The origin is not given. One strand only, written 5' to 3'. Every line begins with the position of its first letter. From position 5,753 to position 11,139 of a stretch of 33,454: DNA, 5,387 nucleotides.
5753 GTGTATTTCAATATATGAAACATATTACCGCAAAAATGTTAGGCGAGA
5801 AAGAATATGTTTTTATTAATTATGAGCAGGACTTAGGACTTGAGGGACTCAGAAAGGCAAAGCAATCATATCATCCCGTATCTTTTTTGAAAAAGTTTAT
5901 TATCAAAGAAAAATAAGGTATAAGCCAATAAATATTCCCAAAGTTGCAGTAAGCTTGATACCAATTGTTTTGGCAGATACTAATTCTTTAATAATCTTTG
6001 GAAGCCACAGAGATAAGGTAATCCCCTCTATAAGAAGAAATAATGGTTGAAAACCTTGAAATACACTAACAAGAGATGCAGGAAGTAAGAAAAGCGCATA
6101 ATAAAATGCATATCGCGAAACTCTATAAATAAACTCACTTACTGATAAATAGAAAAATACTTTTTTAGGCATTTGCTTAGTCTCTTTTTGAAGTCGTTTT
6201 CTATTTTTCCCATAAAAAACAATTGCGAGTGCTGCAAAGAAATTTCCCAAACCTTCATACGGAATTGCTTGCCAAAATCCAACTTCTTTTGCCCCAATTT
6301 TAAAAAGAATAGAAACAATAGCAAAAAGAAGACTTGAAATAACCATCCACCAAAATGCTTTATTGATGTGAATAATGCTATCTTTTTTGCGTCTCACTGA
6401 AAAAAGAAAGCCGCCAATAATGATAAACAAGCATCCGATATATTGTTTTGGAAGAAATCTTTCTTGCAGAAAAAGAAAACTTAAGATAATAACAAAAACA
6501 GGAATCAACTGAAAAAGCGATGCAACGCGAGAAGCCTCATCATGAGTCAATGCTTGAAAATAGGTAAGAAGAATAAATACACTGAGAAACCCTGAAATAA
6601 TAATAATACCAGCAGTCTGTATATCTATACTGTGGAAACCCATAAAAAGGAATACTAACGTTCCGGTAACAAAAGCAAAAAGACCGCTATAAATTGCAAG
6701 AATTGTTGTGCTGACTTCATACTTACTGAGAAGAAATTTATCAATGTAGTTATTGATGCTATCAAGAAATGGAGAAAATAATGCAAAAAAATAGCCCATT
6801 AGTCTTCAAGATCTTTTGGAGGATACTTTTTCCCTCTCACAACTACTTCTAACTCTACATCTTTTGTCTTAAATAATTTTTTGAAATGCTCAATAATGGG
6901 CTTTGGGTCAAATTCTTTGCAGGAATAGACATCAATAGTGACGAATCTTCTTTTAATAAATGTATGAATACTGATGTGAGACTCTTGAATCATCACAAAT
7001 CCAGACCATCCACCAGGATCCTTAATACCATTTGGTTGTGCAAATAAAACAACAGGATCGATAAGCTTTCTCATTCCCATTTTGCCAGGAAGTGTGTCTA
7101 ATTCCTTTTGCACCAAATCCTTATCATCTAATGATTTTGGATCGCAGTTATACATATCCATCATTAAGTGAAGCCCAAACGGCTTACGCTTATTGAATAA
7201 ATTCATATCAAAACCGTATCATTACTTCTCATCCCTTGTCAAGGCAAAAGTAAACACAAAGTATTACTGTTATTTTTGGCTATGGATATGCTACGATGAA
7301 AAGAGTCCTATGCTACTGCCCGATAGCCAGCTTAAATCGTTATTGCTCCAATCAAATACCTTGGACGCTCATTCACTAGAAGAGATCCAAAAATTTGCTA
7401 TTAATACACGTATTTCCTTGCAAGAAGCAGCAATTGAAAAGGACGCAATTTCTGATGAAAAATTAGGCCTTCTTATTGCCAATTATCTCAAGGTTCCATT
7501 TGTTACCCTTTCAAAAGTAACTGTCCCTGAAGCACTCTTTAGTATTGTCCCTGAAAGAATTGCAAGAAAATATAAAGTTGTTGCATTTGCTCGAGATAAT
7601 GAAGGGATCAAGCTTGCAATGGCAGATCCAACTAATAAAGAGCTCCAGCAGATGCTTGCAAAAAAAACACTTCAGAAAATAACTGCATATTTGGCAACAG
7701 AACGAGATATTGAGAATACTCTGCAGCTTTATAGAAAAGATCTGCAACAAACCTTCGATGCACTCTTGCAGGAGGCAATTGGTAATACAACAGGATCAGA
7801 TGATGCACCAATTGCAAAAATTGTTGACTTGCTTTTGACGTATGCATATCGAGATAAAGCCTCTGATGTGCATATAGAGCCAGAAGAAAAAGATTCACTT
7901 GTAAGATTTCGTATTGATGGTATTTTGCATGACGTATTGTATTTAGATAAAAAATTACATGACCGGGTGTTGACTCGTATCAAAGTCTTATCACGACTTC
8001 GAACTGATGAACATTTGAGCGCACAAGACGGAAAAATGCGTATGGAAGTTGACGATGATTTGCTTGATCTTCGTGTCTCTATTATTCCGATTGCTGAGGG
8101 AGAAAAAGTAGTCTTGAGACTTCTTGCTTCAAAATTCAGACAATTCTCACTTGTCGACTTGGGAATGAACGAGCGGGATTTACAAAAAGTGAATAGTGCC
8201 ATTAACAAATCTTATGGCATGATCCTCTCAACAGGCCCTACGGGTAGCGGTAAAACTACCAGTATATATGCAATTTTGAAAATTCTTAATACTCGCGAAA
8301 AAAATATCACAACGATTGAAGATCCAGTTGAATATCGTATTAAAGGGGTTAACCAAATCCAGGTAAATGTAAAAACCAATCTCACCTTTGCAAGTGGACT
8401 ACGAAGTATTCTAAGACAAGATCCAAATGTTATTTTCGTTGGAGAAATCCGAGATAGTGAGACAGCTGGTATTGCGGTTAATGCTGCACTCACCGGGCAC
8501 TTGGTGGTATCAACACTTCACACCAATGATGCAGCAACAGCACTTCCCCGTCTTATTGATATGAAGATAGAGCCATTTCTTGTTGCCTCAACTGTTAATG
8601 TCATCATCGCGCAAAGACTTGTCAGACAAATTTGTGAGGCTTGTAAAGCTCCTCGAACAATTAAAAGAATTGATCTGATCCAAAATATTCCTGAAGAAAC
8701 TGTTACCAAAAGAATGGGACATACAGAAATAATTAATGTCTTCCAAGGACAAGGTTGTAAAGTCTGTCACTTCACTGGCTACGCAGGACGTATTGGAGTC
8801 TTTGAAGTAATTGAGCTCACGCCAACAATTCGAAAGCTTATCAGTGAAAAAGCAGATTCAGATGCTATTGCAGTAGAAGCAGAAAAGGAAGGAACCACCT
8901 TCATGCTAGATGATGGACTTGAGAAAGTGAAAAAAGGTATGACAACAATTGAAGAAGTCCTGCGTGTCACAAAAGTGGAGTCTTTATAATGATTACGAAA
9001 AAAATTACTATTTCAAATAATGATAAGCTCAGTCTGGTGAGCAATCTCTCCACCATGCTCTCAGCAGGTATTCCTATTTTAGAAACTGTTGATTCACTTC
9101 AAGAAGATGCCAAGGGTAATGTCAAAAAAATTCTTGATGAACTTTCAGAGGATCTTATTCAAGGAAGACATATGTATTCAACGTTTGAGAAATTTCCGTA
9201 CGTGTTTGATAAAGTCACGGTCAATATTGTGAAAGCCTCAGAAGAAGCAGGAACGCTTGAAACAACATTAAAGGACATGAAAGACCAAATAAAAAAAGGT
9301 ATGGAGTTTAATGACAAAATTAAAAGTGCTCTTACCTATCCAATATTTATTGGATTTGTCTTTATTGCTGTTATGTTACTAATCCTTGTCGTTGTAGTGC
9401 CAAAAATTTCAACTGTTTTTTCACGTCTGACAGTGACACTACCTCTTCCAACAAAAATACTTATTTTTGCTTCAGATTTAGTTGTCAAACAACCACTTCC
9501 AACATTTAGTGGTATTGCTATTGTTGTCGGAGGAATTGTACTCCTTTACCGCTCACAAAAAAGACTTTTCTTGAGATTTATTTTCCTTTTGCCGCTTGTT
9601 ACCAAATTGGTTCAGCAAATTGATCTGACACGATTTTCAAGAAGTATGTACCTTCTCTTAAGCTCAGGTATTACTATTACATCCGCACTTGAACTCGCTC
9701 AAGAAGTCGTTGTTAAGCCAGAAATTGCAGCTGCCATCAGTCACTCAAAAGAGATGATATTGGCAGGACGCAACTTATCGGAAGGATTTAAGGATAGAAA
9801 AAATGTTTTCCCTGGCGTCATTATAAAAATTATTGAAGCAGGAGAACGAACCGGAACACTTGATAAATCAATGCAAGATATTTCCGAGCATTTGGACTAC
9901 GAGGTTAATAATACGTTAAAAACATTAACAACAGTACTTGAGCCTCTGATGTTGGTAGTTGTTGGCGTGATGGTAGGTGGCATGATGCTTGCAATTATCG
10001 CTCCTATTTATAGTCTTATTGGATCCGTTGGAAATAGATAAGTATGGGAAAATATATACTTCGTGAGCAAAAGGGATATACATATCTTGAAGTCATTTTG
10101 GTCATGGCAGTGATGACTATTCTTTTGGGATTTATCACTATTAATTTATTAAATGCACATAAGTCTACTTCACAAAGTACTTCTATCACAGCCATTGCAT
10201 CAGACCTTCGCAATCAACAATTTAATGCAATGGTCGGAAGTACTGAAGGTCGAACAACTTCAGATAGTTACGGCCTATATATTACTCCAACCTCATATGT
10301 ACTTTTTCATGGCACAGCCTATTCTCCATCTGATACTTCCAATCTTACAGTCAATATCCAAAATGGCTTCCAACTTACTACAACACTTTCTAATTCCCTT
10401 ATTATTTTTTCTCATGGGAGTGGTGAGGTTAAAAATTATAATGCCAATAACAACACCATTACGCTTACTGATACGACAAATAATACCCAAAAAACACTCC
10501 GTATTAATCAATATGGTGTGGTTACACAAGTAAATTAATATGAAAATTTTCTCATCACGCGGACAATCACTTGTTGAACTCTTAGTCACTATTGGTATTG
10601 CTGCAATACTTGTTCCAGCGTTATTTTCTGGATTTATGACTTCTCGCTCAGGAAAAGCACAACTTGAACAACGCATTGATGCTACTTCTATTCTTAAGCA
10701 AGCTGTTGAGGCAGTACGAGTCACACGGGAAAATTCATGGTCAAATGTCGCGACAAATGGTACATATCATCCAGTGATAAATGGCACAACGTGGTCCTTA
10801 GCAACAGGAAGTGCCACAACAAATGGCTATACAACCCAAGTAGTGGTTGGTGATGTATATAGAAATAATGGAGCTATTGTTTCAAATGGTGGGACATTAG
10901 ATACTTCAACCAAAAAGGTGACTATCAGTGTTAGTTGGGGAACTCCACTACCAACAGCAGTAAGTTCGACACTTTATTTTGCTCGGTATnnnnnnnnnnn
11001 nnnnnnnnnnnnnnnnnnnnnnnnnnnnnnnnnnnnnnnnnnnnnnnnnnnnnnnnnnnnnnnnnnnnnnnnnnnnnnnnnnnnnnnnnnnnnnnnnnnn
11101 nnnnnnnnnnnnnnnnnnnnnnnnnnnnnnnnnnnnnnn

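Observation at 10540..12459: A 639-aa 'minor pilin' carrying a seven-bladed LVIVD-type beta-propeller, apparently inserted into a beta-sandwich domain: candidate pilus-tip adhesin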

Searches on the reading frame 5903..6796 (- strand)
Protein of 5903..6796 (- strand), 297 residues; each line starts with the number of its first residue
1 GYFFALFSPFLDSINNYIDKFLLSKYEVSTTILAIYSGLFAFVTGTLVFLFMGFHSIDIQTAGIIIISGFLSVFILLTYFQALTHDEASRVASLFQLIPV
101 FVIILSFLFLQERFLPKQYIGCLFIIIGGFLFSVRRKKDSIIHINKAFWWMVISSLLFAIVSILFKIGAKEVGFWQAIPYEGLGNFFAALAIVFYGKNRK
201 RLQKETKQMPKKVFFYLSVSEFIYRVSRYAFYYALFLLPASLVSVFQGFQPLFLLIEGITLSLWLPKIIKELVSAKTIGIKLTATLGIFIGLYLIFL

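Call 79: search_protein_families(library=pfam, proteins=[window:5903-6796:-], max_evalue=0.001)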
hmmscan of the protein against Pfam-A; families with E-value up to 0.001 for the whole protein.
window:5903-6796:- (297 aa): 1 family
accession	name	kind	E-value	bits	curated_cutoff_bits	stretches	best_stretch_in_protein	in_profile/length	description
PF00892.27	EamA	-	1.3e-16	61.6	28.2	1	1-133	3-134/135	EamA-like transporter family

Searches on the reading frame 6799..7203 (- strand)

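Call 79: search_protein_families(library=pfam, proteins=[window:6799-7203:-], max_evalue=0.001)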
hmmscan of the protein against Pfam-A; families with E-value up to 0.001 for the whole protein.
window:6799-7203:- (134 aa): 1 family
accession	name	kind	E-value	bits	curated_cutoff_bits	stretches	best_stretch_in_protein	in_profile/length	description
PF02675.21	AdoMet_dc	-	2.7e-26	92.5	25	1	12-124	1-107/107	S-adenosylmethionine decarboxylase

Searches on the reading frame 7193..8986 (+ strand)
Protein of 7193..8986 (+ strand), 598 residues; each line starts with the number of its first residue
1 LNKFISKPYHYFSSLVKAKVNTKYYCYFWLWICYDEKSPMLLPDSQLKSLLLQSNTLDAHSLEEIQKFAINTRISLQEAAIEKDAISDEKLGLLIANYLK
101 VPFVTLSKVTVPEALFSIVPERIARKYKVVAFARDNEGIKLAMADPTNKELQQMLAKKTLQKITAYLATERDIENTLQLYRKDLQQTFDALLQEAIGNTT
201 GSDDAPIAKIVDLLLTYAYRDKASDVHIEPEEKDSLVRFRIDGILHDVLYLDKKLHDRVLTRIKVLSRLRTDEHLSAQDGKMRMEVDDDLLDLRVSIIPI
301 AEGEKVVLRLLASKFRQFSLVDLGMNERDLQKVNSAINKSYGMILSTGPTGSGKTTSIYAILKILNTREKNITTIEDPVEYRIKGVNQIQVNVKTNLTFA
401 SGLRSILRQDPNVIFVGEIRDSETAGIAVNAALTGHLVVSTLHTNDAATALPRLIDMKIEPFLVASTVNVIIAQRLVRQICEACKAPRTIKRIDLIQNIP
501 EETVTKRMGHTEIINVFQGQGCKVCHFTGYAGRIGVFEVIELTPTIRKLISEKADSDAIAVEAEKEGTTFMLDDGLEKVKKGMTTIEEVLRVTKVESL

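Call 3: search_protein_families(library=pfam, proteins=[window:7193-8986:+], max_evalue=1)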
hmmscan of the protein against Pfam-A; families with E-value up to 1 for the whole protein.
window:7193-8986:+ (598 aa): 18 families
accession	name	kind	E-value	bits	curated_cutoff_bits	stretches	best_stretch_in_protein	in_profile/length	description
PF00437.27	T2SSE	-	8.1e-126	420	24.9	1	202-591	3-370/370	Type II/IV secretion system protein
PF05157.20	MshEN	-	4.2e-16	59.1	23.1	1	100-182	2-85/90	MshEN domain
PF13555.12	AAA_29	-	0.005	17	27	1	340-369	21-50/61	P-loop containing region of AAA domain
PF13401.12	AAA_22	-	0.0099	16.6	27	1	340-378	4-42/130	AAA domain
PF00448.28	SRP54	-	0.014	15.5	22.7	1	343-395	3-54/196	SRP54-type protein, GTPase domain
PF13604.12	AAA_30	-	0.019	15.1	27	1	331-372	8-49/191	AAA domain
PF13086.12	AAA_11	-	0.025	14.8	27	1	325-368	2-44/257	AAA domain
PF12775.13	AAA_7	-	0.03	14.3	25.8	1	342-375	34-67/181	P-loop containing dynein motor region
PF13245.12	AAA_19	-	0.045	14.4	25.1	1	342-371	12-41/134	AAA domain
PF20720.3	nSTAND3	-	0.052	13.7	27.2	1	339-380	15-56/155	Novel STAND NTPase 3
PF00005.33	ABC_tran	-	0.054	14.5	25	1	347-384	17-52/137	ABC transporter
PF00004.35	AAA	-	0.069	14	21.2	1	345-419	2-66/131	ATPase family associated with various cellular activities (AAA)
PF13476.12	AAA_23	-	0.092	13.8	27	1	340-367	18-45/201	AAA domain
PF25199.1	nSTAND_NTPase5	-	0.11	12.7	34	1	338-390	38-91/145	Novel STAND NTPase 5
PF22643.2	NagA_N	-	0.12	13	27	1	470-495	21-46/51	NagA composite domain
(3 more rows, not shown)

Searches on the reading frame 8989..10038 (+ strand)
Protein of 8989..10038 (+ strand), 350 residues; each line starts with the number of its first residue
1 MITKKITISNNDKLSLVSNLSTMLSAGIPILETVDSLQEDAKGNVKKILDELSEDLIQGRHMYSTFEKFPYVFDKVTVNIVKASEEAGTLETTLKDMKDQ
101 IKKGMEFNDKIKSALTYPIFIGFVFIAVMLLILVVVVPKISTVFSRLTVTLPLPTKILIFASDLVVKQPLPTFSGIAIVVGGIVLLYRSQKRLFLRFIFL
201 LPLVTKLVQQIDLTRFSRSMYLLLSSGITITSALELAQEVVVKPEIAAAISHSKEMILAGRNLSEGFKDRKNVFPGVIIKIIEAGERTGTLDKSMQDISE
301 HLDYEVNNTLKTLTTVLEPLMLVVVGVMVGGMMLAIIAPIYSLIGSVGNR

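Call 3: search_protein_families(library=pfam, proteins=[window:8989-10038:+], max_evalue=1)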
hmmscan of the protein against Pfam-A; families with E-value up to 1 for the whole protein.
window:8989-10038:+ (350 aa): 6 families
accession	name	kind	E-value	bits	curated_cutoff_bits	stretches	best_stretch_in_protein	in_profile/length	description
PF00482.28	T2SSF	-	1.6e-50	170.7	25.2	2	216-339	1-125/125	Type II secretion system (T2SS), protein F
PF20990.2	DUF2207_C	-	0.037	14.2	33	1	46-171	75-167/247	Predicted membrane protein (DUF2207) C-terminal domain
PF02403.27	Seryl_tRNA_N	-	0.11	13.1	28.2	0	264-323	45-103/108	Seryl-tRNA synthetase N-terminal domain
PF13038.11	DUF3899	-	0.27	12.1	23.4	1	66-133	26-87/88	Domain of unknown function (DUF3899)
PF05478.16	Prominin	-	0.64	8.5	34.3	1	99-144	66-114/799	Prominin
PF16959.10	Collectrin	-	0.97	9.6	27.1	0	305-342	110-147/154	Renal amino acid transporter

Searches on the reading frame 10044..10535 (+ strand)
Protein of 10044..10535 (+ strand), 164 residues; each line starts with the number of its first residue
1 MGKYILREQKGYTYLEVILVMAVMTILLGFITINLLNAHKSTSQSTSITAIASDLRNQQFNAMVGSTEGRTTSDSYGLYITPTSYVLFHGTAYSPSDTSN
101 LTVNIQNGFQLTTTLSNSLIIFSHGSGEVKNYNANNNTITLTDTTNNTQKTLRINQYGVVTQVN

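Call 3: search_protein_families(library=pfam, proteins=[window:10044-10535:+], max_evalue=1)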
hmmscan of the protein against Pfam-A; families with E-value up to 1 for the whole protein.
window:10044-10535:+ (164 aa): 1 family
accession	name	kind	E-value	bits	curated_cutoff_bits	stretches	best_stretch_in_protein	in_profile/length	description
PF07963.17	N_methyl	-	0.0035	17.3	21.2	1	7-31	2-26/27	Prokaryotic N-terminal methylation motif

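Call 4: search_protein_families(library=ncbifam, proteins=[window:10044-10535:+], max_evalue=1)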
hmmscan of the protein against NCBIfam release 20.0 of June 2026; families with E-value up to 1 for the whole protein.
window:10044-10535:+ (164 aa): 10 families
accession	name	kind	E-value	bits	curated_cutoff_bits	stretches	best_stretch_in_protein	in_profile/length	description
TIGR01708.2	typeII_sec_gspH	equivalog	1.2e-05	25.4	80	1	9-87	1-72/169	type II secretion system minor pseudopilin GspH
NF040982.1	ComGD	equivalog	5.5e-05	23.6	70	1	9-76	1-68/139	competence type IV pilus minor pilin ComGD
NF040999.1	pilin_ComGC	equivalog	0.00026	21.1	75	1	9-58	1-49/84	competence type IV pilus major pilin ComGC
NF041002.1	pilin_ComGF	equivalog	0.0007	19.8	80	1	9-66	1-58/139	competence type IV pilus minor pilin ComGF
NF007800.0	PRK10506.1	equivalog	0.0014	18.5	158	1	5-29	4-28/163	prepilin peptidase-dependent protein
TIGR02532.1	IV_pilin_GFxxxE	domain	0.0027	17.5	16.3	1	9-31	1-23/24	prepilin-type N-terminal cleavage/methylation domain-containing protein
TIGR02596.1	TIGR02596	subfamily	0.0077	16.3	70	1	12-63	1-52/196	Verru_Chthon cassette protein D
TIGR01710.1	typeII_sec_gspG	equivalog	0.0088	16.1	88.85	1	10-51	1-42/134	type II secretion system major pseudopilin GspG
NF047828.1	T3SSXpsI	equivalog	0.034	14.1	150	1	9-50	1-42/132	type II secretion system protein XpsI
TIGR02523.1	type_IV_pilV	equivalog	0.11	13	52.2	1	9-80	1-73/139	type IV pilus modification protein PilV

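Call 54: search_solved_structures(query=A6, max_evalue=10)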
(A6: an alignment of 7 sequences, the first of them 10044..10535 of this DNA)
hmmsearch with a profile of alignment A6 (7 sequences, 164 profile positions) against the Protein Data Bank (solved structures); distinct sequences matched with E-value up to 10: 23.
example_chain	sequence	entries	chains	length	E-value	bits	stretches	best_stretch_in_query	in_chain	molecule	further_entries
9egp_A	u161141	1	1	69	5.7e-06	29.2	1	2-43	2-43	Geopilin domain 1 protein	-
7tgg_A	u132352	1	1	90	2.6e-05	27.1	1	3-40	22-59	Geopilin domain 1 protein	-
6xxd_A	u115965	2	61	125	0.00044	23.1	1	11-55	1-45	PilA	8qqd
6gv9_A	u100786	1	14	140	0.0015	21.3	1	11-51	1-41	Prepilin peptidase-dependent protein D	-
9laa_A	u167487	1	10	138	0.0047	19.7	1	2-31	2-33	Type IV pilin protein PilA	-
9lab_B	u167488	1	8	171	0.0057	19.5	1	5-39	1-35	MSHA major pilin subunit MshA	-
5wda_A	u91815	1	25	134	0.011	18.5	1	11-52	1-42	General secretion pathway protein G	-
8pfb_G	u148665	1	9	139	0.018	17.8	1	11-54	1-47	Type IV pilin PilE1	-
8tj2_C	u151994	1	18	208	0.019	17.8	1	11-50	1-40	Type IV major pilin protein PilA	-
6xxe_A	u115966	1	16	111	0.048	16.5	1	11-57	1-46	Uncharacterized protein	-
8qqj_J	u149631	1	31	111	0.05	16.4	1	11-57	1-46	Type IV narrow pilus major component PilA5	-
2m7g_A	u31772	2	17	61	0.071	15.9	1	11-41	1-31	Geopilin domain 1 protein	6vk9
8tum_e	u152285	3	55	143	0.2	14.4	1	11-66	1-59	Type IV major pilin protein PilA | Pilin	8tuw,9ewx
7unr_I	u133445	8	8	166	0.21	14.4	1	40-110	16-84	50S ribosomal protein L10 | Large ribosomal subunit protein uL10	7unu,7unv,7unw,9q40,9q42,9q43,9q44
8zrg_A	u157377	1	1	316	0.47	13.2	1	76-127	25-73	Strigolactones hydrolase CXE15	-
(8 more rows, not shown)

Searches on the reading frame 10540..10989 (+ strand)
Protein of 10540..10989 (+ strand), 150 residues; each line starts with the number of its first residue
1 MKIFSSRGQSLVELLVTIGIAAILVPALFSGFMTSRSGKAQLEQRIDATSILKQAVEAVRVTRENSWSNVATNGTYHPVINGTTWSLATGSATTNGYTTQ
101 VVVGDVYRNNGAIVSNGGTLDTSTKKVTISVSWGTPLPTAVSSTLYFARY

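Call 51: search_solved_structures(query=A3, max_evalue=10)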
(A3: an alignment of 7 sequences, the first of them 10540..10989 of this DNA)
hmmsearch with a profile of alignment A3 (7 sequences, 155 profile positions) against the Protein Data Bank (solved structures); distinct sequences matched with E-value up to 10: 8.
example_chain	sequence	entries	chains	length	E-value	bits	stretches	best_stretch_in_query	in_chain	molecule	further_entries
9egp_A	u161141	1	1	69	0.034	17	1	5-41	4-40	Geopilin domain 1 protein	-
6xxd_A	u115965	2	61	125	0.068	16.1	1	13-40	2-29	PilA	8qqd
7tgg_A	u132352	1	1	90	0.15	14.9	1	4-38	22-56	Geopilin domain 1 protein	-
9laa_A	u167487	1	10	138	0.17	14.8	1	2-42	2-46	Type IV pilin protein PilA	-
1edg_A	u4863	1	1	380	0.97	12.3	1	55-91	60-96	ENDOGLUCANASE A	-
2kxy_A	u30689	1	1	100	1.1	12.1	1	95-137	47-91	Uncharacterized protein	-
8pfb_G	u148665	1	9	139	2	11.3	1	14-49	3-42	Type IV pilin PilE1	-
6t1z_A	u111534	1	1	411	2.2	11.2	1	8-43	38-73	LmrP integral membrane protein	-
